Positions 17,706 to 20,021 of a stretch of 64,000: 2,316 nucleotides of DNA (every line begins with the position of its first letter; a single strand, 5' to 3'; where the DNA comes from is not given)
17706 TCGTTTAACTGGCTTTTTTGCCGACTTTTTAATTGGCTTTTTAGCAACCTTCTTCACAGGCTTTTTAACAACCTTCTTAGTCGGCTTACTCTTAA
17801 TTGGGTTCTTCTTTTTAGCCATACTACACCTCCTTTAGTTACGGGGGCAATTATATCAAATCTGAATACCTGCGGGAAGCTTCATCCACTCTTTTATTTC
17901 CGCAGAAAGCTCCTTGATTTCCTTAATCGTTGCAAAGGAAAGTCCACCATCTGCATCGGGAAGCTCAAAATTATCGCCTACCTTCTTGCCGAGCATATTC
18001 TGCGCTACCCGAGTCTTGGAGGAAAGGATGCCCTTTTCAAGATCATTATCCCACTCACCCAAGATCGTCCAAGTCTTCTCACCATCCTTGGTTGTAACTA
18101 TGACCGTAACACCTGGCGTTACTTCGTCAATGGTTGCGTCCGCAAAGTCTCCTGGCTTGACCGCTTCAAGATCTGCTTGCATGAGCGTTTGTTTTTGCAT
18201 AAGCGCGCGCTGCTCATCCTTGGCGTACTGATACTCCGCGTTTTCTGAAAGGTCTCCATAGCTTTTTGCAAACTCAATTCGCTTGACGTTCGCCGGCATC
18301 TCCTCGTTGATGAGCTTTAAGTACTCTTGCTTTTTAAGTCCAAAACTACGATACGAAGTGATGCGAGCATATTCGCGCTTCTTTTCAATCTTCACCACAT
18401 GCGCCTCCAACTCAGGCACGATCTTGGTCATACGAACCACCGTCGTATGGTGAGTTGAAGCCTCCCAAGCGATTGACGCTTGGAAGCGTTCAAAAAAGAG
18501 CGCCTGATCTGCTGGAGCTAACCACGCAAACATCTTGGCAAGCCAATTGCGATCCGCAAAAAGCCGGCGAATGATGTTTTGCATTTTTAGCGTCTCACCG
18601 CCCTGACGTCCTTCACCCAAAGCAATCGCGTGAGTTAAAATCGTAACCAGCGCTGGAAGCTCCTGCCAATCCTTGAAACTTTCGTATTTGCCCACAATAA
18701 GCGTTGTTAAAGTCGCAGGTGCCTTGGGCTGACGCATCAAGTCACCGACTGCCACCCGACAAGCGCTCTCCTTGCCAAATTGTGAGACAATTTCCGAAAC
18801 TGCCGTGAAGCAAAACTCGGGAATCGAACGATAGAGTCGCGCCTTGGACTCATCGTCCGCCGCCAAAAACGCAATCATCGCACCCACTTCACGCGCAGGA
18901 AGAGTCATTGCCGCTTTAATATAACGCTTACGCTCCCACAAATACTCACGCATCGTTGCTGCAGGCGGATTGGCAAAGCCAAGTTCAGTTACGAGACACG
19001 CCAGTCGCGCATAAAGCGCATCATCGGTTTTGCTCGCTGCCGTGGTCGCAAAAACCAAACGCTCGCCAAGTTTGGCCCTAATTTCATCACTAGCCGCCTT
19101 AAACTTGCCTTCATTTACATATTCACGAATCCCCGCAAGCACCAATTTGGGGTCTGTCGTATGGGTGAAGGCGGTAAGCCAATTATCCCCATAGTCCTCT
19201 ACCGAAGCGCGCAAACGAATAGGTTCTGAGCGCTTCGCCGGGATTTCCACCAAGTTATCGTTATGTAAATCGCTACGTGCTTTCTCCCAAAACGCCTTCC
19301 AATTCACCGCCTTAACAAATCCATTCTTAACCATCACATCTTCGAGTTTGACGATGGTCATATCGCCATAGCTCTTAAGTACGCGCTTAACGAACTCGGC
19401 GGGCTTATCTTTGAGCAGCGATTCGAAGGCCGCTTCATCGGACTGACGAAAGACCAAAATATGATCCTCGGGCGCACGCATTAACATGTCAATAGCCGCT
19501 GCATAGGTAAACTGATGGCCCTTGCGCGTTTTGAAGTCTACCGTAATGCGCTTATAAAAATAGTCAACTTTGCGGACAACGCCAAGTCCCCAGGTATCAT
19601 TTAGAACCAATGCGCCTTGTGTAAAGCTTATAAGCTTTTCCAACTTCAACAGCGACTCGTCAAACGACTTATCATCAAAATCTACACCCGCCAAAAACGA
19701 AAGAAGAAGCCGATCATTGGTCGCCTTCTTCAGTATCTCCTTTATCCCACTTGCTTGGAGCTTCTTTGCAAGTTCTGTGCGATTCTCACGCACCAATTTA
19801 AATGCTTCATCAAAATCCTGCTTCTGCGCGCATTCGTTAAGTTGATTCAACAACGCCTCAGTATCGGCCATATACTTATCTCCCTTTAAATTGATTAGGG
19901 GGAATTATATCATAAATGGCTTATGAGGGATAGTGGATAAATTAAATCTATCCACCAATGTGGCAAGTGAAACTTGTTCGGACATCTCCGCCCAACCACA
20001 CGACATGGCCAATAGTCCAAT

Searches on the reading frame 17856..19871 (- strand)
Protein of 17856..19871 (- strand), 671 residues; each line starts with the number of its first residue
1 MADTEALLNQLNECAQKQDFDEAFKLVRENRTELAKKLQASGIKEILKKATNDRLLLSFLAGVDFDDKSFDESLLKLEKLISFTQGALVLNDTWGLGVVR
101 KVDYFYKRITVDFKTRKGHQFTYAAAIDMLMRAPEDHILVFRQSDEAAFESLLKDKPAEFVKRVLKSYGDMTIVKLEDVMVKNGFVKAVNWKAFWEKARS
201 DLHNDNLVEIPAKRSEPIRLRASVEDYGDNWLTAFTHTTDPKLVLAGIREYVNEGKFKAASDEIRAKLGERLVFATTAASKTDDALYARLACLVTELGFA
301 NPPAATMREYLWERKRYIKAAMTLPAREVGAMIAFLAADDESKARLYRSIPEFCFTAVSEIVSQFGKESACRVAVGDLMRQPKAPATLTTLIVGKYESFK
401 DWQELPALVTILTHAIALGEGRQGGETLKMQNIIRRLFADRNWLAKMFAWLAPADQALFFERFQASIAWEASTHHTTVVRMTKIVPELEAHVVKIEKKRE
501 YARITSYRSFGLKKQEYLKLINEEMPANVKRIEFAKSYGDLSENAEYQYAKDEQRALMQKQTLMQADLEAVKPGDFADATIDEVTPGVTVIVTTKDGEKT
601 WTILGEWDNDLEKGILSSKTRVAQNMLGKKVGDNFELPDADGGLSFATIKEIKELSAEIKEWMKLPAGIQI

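Call 80: search_protein_families(library=pfam, proteins=[window:17856-19871:-], max_evalue=0.00001)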
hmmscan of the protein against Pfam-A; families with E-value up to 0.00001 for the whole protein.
window:17856-19871:- (671 aa): 2 families
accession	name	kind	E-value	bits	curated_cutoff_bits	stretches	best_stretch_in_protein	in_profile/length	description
PF01272.25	GreA_GreB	-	1.9e-12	47.4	26.9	1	582-653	4-76/77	Transcription elongation factor, GreA/GreB, C-term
PF03449.20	GreA_GreB_N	-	2.2e-12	47.4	24.5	1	513-568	11-66/71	Transcription elongation factor, N-terminal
